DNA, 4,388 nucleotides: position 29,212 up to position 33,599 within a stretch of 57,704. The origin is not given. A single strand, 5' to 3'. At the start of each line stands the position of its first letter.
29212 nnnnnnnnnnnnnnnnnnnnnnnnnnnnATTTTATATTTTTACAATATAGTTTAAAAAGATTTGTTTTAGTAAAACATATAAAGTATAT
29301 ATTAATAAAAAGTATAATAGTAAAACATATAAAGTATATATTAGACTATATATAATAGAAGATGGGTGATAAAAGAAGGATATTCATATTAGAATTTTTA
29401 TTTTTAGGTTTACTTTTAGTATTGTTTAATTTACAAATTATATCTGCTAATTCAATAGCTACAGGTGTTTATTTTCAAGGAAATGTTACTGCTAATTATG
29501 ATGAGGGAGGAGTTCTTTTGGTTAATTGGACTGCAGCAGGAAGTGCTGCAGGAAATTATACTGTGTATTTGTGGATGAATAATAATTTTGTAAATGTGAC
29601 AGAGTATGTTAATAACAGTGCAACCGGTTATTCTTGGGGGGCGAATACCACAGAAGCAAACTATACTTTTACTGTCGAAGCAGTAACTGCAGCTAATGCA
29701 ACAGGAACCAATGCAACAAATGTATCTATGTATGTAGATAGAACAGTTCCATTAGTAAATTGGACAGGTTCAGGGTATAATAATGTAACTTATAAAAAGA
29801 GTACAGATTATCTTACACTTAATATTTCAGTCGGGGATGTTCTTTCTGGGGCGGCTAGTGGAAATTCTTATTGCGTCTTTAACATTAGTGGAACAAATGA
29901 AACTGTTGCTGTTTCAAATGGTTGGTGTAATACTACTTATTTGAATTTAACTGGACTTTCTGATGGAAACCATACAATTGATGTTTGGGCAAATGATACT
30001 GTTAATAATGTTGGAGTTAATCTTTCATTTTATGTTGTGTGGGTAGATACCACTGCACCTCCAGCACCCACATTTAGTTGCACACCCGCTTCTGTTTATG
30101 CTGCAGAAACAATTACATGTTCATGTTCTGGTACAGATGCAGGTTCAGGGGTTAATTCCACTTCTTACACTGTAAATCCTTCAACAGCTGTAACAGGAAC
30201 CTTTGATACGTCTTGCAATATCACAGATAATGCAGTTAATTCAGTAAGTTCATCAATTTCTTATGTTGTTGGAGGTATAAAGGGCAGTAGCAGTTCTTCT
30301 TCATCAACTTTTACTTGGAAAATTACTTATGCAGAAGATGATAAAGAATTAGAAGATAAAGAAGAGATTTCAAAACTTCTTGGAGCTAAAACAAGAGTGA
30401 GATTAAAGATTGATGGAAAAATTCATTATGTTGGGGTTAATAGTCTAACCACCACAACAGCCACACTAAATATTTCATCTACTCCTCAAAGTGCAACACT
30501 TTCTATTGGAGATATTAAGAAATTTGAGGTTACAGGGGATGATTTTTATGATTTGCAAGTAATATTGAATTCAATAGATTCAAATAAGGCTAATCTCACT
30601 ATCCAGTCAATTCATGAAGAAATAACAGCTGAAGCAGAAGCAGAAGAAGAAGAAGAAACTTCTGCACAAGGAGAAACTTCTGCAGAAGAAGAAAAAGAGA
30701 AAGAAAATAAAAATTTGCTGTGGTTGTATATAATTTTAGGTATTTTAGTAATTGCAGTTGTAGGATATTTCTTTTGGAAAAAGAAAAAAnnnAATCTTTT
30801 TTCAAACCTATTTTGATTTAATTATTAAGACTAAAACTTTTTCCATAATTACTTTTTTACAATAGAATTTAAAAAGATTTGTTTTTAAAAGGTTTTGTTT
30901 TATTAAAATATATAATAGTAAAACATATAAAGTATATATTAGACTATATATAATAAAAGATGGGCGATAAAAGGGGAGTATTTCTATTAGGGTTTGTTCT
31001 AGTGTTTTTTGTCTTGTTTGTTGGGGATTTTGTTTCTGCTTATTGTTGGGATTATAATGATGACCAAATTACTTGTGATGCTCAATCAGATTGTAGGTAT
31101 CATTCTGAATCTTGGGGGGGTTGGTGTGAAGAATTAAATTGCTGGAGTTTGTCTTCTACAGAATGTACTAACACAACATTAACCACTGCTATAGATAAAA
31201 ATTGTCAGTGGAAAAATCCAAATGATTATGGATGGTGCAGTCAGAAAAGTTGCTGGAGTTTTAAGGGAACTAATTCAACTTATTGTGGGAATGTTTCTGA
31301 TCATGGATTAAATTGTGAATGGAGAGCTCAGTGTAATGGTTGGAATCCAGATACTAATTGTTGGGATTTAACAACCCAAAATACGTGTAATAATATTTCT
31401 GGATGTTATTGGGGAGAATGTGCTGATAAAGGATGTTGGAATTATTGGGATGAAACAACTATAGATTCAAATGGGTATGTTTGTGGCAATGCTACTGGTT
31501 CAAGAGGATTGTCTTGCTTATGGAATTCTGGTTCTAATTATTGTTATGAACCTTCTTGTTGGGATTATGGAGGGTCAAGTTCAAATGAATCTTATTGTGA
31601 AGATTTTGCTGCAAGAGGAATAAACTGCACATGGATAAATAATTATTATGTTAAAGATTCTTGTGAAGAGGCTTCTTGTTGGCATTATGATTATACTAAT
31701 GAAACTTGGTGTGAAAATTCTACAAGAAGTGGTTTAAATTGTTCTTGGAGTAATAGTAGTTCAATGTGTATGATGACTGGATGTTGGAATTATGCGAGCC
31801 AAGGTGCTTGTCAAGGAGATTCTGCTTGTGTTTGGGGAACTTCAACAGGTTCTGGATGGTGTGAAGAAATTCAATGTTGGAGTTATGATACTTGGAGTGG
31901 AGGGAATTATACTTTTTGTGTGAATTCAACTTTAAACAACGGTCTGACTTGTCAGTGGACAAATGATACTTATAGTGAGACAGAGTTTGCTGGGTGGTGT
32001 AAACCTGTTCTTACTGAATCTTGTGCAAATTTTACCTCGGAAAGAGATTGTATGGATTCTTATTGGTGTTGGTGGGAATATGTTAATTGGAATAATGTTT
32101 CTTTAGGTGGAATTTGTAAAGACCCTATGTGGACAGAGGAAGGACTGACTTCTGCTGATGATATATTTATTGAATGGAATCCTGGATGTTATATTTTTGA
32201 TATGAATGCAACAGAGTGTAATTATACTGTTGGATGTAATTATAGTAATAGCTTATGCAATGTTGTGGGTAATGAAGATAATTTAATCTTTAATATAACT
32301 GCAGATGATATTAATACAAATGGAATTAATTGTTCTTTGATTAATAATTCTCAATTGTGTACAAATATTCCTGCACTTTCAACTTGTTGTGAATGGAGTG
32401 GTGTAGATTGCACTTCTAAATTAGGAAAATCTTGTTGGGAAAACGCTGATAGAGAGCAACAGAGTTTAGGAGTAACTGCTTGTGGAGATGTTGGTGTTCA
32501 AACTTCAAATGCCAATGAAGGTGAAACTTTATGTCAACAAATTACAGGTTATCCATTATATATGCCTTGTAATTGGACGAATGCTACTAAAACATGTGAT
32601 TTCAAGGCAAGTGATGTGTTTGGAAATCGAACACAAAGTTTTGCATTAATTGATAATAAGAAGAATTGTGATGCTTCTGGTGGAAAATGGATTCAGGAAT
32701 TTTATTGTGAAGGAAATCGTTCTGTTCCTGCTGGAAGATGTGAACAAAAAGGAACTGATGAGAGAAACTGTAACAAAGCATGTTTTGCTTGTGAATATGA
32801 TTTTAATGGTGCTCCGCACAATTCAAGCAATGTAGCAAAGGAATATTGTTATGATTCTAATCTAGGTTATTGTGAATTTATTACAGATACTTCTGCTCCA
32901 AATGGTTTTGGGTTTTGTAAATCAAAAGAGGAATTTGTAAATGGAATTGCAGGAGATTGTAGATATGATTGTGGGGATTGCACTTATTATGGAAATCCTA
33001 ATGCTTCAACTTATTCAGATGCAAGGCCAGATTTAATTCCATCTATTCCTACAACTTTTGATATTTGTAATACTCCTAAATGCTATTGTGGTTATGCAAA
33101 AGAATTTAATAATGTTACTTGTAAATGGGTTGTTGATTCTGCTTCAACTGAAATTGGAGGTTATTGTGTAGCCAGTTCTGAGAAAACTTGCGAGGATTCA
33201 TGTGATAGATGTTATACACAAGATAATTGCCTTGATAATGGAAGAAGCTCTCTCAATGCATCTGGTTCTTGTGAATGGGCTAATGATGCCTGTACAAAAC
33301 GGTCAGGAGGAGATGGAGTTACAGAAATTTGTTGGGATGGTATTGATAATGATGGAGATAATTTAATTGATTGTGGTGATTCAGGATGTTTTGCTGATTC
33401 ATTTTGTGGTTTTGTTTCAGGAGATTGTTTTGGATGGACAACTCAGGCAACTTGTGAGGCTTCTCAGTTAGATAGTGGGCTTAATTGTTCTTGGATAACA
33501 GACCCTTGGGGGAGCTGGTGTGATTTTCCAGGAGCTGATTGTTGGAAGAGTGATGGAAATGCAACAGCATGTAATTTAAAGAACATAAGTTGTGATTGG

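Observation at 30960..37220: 2086-aa Cys/Trp-repeat giant surface protein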

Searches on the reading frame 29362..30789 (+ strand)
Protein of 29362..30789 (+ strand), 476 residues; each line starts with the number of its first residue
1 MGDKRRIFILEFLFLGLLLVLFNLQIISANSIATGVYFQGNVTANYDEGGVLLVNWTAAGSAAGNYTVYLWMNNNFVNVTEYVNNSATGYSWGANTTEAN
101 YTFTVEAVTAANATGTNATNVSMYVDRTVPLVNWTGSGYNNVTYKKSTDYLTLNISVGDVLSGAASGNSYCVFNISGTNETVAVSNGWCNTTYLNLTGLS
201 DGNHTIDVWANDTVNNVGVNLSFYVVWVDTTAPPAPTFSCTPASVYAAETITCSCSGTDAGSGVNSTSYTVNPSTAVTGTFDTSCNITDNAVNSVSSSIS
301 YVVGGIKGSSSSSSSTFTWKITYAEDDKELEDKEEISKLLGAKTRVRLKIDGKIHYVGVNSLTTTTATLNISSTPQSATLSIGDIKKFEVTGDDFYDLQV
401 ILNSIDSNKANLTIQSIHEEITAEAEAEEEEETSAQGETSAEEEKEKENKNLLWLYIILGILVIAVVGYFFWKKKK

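Call 3: search_protein_families(library=pfam, proteins=[window:29362-30789:+], max_evalue=1)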
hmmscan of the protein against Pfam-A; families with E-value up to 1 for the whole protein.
window:29362-30789:+ (476 aa): 6 families
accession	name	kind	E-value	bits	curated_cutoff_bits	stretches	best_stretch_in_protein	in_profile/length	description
PF14610.12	Psg1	-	0.011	16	30.1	1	385-476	95-182/186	Ykl077w/Psg1 (Pma1 Stabilization in Golgi)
PF14283.11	CD1107-like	-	0.02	15.2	26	1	424-475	106-153/158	Mobile element protein CD1107-like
PF10342.15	Kre9_KNH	-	0.03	15.5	24.6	1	45-113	7-83/94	Kre9/KNH-like N-terminal Ig-like domain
PF13750.12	Big_3_3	-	0.072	13.2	27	1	194-234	7-47/157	Bacterial Ig-like domain (group 3)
PF07356.17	DUF1481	-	0.088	13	25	1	58-123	1-65/186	Protein of unknown function (DUF1481)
PF20185.3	DUF6548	-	0.17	12.2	27.3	1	411-469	95-157/164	Family of unknown function (DUF6548)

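Call 4: search_protein_families(library=ncbifam, proteins=[window:29362-30789:+], max_evalue=1)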
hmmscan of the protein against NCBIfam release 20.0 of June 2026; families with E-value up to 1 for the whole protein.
window:29362-30789:+ (476 aa): 13 families
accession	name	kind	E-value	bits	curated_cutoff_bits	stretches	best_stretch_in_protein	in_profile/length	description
TIGR03927.1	T7SS_EssA_Firm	equivalog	0.00035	20.5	32.45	1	428-475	102-149/151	type VII secretion protein EssA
TIGR03503.1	TIGR03503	hypoth_equivalog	0.00037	19.5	305.6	1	415-476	314-373/374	TIGR03503 family protein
NF047446.1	barrel_OmpL47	domain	0.00093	19.6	40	1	252-279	7-33/68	OmpL47-type beta-barrel domain-containing protein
NF045849.1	ICE_MMCAP2_0565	equivalog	0.0032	17.1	40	1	440-466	44-70/80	Mbov_0395 family pilin-like conjugal transfer protein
NF039170.1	SdrH_fam_CTERM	subfamily_domain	0.017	15.1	50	1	420-475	108-163/163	SdrH family protein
NF033483.0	PknB_PASTA_kin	equivalog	0.018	14.1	450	1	414-473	291-355/563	Stk1 family PASTA domain-containing Ser/Thr kinase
NF045846.1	MSC0882_dom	subfamily_domain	0.05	12.8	60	1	438-474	202-240/244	MSC_0882 family membrane protein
NF052263.1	retropep_RloA2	exception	0.054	13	250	1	351-436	24-107/170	retropepsin-like aspartic peptidase RloA2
NF002739.0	PRK02714.1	equivalog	0.061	12.8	259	1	309-361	129-181/320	o-succinylbenzoate synthase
TIGR01167.1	LPXTG_anchor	domain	0.077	13.7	15.9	1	455-476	12-33/34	LPXTG cell wall anchor domain-containing protein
NF052597.1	FILTED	domain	0.091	13.1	40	1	427-470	27-68/110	FILTED domain-containing surface protein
NF045999.1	MAG1140_fam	equivalog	0.12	12.6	35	1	11-79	10-77/126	MAG1140 family protein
NF053819.1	EF0750_LPXTG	subfamily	0.21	12.1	47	1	426-476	48-104/105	EF2685/EF0750 family sortase-dependent surface protein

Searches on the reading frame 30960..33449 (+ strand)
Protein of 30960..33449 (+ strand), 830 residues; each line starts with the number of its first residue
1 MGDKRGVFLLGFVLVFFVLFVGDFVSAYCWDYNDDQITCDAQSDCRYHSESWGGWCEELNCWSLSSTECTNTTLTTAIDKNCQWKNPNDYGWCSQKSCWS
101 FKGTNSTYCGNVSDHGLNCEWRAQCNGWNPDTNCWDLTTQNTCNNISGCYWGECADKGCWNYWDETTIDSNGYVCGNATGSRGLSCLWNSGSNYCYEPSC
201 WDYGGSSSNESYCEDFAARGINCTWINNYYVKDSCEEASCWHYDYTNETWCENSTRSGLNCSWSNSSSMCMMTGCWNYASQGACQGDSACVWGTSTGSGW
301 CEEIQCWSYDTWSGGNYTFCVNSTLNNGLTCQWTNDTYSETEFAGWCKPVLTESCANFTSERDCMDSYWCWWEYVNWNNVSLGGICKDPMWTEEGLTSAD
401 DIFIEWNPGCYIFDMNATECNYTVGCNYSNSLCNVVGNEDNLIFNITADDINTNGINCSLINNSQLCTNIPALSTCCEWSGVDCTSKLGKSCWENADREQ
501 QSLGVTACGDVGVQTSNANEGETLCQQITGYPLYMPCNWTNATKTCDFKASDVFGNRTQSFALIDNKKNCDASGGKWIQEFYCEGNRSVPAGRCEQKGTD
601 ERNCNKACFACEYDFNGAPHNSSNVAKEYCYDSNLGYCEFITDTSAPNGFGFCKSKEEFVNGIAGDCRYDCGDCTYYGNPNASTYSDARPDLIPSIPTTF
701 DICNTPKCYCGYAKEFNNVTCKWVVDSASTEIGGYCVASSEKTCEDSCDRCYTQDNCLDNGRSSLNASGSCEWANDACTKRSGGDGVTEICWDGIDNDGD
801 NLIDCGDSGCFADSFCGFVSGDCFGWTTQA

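Call 41: predict_structure(alignment_id=A3)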
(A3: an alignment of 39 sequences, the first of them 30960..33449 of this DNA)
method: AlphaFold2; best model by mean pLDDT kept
length: 830 residues; sequences in the alignment: 39
mean_pLDDT: 68.8   pTM: 0.34
mean pLDDT of the five models: 68.8, 64.7, 60.1, 59.5, 56.1
residues with pLDDT >= 90: 0; 70-90: 473; 50-70: 262; < 50: 95
segments of 3 or more residues with pLDDT < 50: 337-342, 351-353, 390-404, 440-443, 479-484, 486-489, 598-601, 692-695, 784-793, 801-830
pLDDT, mean of each block of 10 residues (from residue 1): 62 82 57 79 79 75 77 77 71 75 73 67 78 80 74 79 69 72 78 79 64 68 73 75 77 67 73 70 75 67 74 71 71 59 57 58 57 71 67 40 59 86 83 74 60 70 68 56 48 64 72 71 86 84 79 70 68 64 54 53 60 65 82 77 81 81 76 85 58 53 80 69 76 80 75 78 63 79 48 51 44 35 35
secondary structure, 60 per line:
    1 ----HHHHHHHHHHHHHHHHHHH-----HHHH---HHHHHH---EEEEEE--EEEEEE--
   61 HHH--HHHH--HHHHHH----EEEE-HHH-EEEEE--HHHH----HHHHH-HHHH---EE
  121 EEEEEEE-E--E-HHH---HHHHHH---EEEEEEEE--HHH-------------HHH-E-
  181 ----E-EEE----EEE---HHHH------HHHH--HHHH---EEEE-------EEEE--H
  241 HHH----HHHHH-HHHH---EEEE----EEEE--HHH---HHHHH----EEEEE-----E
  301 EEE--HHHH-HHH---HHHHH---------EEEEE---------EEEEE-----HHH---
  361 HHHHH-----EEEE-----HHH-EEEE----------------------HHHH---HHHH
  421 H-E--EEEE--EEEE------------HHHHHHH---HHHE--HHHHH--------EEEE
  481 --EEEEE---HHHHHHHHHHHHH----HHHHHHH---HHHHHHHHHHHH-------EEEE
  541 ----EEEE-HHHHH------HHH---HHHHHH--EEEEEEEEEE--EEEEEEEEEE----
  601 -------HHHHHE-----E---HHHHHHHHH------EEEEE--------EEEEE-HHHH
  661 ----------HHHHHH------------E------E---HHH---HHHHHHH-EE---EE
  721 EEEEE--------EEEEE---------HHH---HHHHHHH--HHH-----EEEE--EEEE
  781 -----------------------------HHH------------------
elements in order (helices of 4 or more, strands of 3 or more residues): H5-23 H29-32 H36-41 E45-50 E53-58 H66-69 H72-77 E82-85 E91-95 H98-101 H106-110 H112-115 E119-127 H140-145 E149-156 E187-189 E194-196 H200-203 H210-213 H216-219 E223-226 E234-237 H240-243 H248-252 H254-257 E261-264 E269-272 H281-285 E290-294 E300-303 H306-309 H317-321 E331-335 E345-349 H361-365 E371-374 E384-387 H410-413 H417-421 E426-429 E432-435 H448-454 H464-468 E477-480 E483-487 H491-503 H508-514 H518-529 E537-540 E545-548 H550-554 H567-572 E575-584 E587-596 H608-612 H623-631 E638-642 E651-655 H657-660 H671-676 H706-712 E719-725 E734-738 H754-760 E771-774 E777-780

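Call 43: fold_search(model_id=the predicted structure, library=pdb)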
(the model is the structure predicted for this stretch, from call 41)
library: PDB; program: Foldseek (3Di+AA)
matches with E <= 10: 34; with E <= 0.001: 0
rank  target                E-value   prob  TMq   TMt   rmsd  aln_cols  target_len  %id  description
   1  4wov_A                3.2e+00  0.01  0.04  0.08  12.6       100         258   14  CRYSTAL STRUCTURE OF TYROSINE KINASE 2 JH2 (PSEUDO KINASE DOMAIN) COMPLEXED WITH BMS-066 AKA 2-METHOXY-N-({6-[3-METHYL (released 2015-03-18)
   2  6juv_A                3.8e+00  0.02  0.05  0.17  15.7       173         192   11  Crytsal structure of ScpB derived from Pyrococcus yayanosii (released 2020-01-22)
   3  5buv_C                4.1e+00  0.02  0.03  0.10  12.4        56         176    9  X-ray structure of WbcA from Yersinia enterocolitica (released 2015-08-05)
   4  7sk8_A                4.1e+00  0.02  0.03  0.07  10.8        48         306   23  Cryo-EM structure of human ACKR3 in complex with CXCL12, a small molecule partial agonist CCX662, an extracellular Fab (released 2022-07-27)
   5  6kxs_J                4.3e+00  0.02  0.04  0.19  16.7       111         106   14  Cryo-EM structure of human IgM-Fc in complex with the J chain and the ectodomain of pIgR (released 2020-02-05)
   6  5trd_B                5.4e+00  0.02  0.04  0.10  10.2        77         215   12  Structure of RbkR (Riboflavin Kinase) from Thermoplasma acidophilum determined in complex with CTP and its cognate DNA (released 2016-11-23)
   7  6xqb_A                5.4e+00  0.01  0.08  0.08  17.1       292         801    8  SARS-CoV-2 RdRp/RNA complex (released 2020-07-29)
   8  1t6s_A                5.7e+00  0.02  0.05  0.18  13.6       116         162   11  Crystal structure of a conserved hypothetical protein from Chlorobium tepidum (released 2004-12-07)
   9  1xjt                  5.7e+00  0.01  0.05  0.15  12.8       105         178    8  Crystal structure of active form of P1 phage endolysin Lyz (released 2005-01-11)
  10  9uy3_R                6.1e+00  0.02  0.03  0.07  11.4        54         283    7  Anamorelin bound growth hormone secretagogue receptor in complex with Gq (released 2025-07-02)
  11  5trd_A                6.1e+00  0.01  0.04  0.10  11.8        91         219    9  Structure of RbkR (Riboflavin Kinase) from Thermoplasma acidophilum determined in complex with CTP and its cognate DNA (released 2016-11-23)
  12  2pgq_B                6.1e+00  0.01  0.04  0.11  17.9       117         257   11  Human thrombin mutant C191A-C220A in complex with the inhibitor PPACK (released 2007-07-17)
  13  3w6j_B                6.4e+00  0.02  0.05  0.17  12.6       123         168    6  Crystal structure of ScpAB core complex (released 2013-04-24)
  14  3cta                  6.8e+00  0.02  0.04  0.11  10.9        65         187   11  Crystal structure of riboflavin kinase from Thermoplasma acidophilum (released 2008-04-29)
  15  3p6z_B                7.2e+00  0.01  0.04  0.11  18.0       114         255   10  Structural basis of thrombin mediated factor V activation: essential role of the hirudin-like sequence Glu666-Glu672 f (released 2011-06-15)
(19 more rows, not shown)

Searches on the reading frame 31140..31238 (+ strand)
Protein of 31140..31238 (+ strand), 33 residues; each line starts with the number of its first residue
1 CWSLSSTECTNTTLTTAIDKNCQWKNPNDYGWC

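Call 33: search_protein_families(library=pfam, alignment_id=A4, max_evalue=10)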
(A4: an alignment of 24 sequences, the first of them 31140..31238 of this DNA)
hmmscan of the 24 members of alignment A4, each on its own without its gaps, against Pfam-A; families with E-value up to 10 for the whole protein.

A. member 1, window:31140-31238:+ (33 aa): 0 families

B. families by the number of members that match (of 24 scanned): 4 families
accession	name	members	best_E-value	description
PF00088.24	Trefoil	2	0.015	Trefoil (P-type) domain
PF22214.1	Mec-4_10_cyt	1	0.13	Mechanosensory ion channel subunit mec-4/10 cytosolic domain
PF06747.18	CHCH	1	0.22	CHCH domain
PF22110.2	TFIIIA_zf-C2H2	1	3.2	TFIIIA, beta-beta-alpha zinc finger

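Call 44: search_protein_representatives(alignment_id=A4)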
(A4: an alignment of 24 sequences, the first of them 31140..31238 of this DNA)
Query: 24 sequences, 28 profile positions. Proteins with E-value up to 0.001 (for the whole library): 23; up to 1e-10: 6; up to 1e-30: 0. The best 23 are listed.
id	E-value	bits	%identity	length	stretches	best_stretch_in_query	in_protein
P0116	2.9e-18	81.9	-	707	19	1-28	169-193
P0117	1.2e-17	79.9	-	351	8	1-28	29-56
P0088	4.1e-17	78.2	-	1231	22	1-28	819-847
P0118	5.0e-13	65.1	-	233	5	1-22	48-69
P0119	2.7e-12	62.8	-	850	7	1-28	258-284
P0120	1.6e-11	60.3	-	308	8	1-28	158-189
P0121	2.7e-09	53.2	-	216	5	1-28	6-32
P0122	6.6e-09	51.9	-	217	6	1-28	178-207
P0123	8.7e-09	51.5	-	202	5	1-28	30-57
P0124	9.7e-09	51.4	-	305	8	1-28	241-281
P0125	3.7e-07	46.3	-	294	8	1-28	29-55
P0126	5.3e-07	45.9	-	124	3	1-28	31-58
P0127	1.5e-06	44.4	-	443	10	1-28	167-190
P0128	8.7e-06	42.0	-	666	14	1-28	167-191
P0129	9.4e-06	41.9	-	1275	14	1-28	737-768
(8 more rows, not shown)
